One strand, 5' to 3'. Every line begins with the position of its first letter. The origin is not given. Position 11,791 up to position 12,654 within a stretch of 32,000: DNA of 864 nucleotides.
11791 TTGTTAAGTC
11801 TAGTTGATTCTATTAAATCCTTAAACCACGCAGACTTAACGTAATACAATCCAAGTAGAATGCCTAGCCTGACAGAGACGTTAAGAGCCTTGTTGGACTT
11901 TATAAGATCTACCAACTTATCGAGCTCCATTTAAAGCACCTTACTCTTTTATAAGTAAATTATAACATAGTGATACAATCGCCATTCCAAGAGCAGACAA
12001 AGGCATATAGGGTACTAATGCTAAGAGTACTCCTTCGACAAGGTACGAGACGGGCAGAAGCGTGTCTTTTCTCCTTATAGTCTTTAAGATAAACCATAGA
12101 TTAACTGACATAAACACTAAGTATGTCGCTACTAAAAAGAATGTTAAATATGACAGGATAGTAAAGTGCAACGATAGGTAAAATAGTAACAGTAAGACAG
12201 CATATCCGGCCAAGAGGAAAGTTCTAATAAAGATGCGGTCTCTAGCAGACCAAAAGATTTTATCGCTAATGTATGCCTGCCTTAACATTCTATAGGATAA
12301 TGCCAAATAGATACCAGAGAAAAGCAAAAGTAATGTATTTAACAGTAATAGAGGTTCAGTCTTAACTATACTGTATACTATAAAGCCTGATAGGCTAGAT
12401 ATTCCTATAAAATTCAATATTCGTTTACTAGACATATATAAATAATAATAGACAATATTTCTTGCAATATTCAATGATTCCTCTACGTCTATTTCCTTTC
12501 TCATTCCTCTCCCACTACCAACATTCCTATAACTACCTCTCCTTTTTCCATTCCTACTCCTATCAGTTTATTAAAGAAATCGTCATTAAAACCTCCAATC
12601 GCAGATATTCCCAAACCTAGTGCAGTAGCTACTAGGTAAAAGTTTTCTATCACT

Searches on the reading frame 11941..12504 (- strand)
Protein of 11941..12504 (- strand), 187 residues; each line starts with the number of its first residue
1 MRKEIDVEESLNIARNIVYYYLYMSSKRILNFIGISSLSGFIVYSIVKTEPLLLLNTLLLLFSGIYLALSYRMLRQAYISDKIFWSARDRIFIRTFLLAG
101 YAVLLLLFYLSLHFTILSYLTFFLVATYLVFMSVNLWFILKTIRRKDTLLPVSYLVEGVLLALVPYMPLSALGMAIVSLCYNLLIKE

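Call 6: search_protein_families(library=pfam, proteins=[window:11941-12504:-], max_evalue=0.01)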
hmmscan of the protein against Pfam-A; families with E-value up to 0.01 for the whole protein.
window:11941-12504:- (187 aa): 0 families

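Call 7: search_protein_families(library=ncbifam, proteins=[window:11941-12504:-], max_evalue=0.01)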
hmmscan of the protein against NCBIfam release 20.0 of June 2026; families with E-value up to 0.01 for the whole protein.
window:11941-12504:- (187 aa): 0 families
